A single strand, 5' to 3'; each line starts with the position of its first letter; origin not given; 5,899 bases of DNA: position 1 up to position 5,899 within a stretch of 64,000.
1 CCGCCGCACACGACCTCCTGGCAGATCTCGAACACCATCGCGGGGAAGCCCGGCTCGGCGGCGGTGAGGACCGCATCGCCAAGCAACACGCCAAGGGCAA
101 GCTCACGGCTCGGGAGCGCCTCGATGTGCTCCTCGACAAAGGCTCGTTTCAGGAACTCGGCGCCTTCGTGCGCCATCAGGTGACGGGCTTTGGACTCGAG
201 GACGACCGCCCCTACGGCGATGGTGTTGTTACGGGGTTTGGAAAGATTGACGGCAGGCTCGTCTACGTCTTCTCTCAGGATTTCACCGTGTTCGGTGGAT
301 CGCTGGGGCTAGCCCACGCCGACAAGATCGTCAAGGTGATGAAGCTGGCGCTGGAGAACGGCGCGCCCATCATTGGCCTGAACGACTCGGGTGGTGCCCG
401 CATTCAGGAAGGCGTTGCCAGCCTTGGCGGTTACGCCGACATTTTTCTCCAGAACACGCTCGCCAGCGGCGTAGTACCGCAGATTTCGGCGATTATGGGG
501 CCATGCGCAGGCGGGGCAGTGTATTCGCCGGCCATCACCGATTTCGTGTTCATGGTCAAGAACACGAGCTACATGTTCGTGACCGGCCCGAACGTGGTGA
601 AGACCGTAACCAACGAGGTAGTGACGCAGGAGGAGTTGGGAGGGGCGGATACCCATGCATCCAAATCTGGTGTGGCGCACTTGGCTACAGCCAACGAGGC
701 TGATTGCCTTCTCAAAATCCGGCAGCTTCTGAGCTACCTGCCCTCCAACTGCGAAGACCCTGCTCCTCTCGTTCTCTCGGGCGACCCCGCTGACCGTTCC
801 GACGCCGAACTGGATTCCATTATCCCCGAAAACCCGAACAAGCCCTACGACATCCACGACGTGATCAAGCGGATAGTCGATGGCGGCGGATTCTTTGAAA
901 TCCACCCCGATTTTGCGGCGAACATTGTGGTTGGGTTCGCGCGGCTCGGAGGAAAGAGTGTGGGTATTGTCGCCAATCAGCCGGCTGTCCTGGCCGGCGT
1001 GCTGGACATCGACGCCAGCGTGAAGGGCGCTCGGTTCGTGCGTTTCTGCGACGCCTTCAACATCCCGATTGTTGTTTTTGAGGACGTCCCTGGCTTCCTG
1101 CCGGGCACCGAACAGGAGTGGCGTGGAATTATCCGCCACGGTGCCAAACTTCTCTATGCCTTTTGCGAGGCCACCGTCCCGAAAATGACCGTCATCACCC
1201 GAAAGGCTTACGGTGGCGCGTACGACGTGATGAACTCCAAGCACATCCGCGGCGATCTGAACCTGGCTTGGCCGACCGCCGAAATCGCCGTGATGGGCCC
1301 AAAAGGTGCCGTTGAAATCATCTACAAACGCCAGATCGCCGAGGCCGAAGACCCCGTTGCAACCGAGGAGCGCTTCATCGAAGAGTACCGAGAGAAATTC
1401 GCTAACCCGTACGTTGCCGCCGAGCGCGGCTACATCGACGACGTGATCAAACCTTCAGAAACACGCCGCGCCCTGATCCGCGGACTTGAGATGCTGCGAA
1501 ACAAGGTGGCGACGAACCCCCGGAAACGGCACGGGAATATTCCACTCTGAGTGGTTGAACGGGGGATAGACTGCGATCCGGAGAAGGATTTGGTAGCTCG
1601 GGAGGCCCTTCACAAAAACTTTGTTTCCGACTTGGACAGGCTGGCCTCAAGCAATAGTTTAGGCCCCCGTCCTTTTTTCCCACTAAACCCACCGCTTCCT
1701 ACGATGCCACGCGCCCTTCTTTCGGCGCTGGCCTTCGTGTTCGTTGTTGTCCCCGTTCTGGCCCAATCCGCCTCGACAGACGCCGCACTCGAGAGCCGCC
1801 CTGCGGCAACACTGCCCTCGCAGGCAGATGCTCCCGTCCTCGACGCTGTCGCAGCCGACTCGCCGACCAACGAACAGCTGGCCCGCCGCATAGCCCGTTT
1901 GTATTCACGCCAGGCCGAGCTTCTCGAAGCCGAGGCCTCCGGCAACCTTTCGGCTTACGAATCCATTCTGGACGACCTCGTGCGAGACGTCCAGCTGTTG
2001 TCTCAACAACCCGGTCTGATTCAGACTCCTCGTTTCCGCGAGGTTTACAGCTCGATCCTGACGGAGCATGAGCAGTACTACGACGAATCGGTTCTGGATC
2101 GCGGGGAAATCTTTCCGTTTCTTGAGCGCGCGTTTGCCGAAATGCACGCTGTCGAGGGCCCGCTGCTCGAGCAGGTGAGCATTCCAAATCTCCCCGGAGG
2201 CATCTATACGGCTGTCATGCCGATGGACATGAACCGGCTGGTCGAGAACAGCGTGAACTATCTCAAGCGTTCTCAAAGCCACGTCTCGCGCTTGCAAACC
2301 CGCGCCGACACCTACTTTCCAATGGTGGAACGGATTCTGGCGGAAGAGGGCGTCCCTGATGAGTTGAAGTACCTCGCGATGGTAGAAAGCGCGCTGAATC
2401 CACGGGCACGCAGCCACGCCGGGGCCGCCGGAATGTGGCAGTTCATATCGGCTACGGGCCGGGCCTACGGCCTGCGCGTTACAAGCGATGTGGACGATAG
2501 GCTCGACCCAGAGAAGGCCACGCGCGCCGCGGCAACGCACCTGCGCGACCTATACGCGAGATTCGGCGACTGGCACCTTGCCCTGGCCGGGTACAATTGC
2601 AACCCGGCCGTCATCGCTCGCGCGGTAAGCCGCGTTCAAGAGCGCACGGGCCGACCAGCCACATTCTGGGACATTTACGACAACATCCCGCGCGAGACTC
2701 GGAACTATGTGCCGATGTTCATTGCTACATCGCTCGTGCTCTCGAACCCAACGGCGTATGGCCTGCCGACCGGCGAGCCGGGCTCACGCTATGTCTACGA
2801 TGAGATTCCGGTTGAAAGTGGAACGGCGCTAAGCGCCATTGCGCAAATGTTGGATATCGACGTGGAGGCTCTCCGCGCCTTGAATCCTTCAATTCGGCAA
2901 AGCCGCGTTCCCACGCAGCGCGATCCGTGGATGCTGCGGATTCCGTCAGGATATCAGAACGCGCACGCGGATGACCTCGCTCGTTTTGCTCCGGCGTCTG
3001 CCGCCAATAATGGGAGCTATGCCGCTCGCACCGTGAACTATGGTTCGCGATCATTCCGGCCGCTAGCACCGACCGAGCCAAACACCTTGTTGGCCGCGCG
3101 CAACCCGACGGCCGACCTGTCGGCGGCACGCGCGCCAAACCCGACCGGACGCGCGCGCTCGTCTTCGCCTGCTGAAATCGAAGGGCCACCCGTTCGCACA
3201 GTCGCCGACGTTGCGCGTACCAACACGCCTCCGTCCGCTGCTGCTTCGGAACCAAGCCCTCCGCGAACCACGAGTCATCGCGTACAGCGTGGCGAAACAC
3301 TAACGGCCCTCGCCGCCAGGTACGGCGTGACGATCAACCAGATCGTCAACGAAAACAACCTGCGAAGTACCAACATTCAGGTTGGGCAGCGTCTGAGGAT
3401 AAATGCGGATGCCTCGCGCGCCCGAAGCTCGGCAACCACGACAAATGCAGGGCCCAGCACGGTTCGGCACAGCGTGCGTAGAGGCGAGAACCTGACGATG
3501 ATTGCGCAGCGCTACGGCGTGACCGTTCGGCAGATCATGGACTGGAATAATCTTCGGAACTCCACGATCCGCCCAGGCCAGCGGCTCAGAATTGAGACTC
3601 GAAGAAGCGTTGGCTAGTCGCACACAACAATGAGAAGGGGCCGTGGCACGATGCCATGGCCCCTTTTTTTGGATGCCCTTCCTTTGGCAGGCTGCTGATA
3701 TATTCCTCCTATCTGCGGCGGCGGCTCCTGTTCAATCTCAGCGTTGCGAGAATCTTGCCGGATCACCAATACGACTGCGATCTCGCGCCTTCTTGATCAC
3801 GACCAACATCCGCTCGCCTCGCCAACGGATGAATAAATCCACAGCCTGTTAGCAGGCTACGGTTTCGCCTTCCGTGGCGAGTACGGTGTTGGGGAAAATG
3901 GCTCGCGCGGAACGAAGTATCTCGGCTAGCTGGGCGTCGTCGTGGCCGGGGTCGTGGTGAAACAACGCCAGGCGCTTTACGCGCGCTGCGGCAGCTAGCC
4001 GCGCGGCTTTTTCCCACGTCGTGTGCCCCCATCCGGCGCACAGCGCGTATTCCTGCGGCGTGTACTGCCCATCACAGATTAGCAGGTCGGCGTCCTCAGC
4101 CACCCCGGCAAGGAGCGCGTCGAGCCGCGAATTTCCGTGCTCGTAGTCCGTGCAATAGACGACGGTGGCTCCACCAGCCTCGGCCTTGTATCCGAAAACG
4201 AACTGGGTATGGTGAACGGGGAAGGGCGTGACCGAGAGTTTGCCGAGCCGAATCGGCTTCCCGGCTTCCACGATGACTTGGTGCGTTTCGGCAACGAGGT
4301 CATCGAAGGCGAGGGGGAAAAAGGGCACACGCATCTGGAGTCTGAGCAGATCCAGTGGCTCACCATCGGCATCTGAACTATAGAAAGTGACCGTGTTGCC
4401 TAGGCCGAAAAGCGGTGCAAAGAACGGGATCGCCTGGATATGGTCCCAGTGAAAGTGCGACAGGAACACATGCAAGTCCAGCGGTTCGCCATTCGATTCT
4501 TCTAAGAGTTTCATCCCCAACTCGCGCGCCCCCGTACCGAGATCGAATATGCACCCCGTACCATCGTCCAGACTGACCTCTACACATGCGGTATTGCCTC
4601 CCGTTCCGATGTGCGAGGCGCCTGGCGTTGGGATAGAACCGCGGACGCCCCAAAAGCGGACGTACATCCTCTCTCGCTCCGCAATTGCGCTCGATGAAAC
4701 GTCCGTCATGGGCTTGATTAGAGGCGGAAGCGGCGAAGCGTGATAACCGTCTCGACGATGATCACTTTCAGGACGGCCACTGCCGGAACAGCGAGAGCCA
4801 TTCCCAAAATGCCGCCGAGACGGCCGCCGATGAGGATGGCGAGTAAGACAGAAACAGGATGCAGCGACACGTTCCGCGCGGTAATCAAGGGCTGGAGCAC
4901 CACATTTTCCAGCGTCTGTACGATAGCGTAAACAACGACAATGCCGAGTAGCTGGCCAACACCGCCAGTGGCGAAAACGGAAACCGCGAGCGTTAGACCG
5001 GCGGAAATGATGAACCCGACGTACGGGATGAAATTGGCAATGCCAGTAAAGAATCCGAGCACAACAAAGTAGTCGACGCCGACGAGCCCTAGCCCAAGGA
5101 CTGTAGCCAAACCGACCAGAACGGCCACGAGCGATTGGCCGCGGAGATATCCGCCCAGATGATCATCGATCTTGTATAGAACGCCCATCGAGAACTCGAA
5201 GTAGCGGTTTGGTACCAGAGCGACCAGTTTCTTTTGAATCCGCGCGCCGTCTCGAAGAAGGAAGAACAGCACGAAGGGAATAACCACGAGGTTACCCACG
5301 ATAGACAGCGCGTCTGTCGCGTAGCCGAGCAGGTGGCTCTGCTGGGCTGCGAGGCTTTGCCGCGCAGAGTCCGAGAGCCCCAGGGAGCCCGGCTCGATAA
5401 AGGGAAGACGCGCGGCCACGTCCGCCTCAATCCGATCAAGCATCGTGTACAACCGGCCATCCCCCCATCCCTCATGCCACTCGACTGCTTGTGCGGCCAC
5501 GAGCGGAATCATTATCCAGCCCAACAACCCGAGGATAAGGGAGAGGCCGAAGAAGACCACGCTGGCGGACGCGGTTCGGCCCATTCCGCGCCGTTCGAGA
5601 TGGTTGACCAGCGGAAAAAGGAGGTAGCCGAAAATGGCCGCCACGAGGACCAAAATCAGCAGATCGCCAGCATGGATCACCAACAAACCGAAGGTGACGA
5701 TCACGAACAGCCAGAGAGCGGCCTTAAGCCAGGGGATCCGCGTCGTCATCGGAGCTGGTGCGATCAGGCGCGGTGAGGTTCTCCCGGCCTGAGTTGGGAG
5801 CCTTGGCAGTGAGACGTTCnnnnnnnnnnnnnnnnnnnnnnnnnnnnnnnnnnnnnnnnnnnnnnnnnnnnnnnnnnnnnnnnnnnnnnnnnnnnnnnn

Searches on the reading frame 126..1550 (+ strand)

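Call 63: search_protein_families(library=pfam, proteins=[window:126-1550:+], max_evalue=0.00001)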
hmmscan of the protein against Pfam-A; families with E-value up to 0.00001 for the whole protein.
window:126-1550:+ (474 aa): 2 families
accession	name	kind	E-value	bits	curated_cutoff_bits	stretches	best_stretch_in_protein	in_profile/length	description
PF01039.27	Carboxyl_trans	-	2.1e-196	653.8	22.3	1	1-472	16-493/493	Carboxyl transferase domain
PF03255.19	ACCA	-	4.8e-12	46.1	23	1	243-403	68-234/310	Acetyl co-enzyme A carboxylase carboxyltransferase-like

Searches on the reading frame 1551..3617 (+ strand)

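Call 63: search_protein_families(library=pfam, proteins=[window:1551-3617:+], max_evalue=0.00001)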
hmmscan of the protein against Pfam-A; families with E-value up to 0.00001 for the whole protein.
window:1551-3617:+ (688 aa): 3 families
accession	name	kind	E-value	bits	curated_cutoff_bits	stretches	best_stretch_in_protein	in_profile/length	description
PF01476.26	LysM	-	2.4e-35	120.6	20.9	2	640-681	1-42/43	LysM domain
PF01464.25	SLT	-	1.1e-25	90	21.3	1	265-366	10-112/117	Transglycosylase SLT domain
PF23473.1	LysM3_LYK4_5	-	1.2e-07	32.1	29.3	0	641-674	6-39/48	LYK4/5 LysM3 domain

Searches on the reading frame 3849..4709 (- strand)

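Call 63: search_protein_families(library=pfam, proteins=[window:3849-4709:-], max_evalue=0.00001)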
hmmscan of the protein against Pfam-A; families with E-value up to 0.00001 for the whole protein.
window:3849-4709:- (286 aa): 1 family
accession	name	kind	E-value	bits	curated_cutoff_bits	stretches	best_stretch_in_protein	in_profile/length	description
PF12706.13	Lactamase_B_2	-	3.4e-19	69.7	27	1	80-252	33-200/200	Beta-lactamase superfamily domain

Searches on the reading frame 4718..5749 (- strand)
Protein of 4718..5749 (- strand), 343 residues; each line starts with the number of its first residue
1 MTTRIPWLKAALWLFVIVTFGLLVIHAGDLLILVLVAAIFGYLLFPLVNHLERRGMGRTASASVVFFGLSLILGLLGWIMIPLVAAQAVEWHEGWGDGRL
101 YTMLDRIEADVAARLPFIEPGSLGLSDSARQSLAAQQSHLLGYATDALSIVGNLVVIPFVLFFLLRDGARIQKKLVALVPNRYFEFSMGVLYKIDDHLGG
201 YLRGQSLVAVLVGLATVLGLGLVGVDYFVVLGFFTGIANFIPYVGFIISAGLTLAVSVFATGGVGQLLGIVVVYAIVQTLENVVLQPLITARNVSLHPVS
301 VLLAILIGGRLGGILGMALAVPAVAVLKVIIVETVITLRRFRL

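Call 63: search_protein_families(library=pfam, proteins=[window:4718-5749:-], max_evalue=0.00001)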
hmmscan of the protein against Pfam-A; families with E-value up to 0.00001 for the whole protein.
window:4718-5749:- (343 aa): 1 family
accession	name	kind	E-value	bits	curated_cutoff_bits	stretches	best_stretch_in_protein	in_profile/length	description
PF01594.21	AI-2E_transport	-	7.4e-55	186.8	34.3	1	14-332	4-324/327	AI-2E family transporter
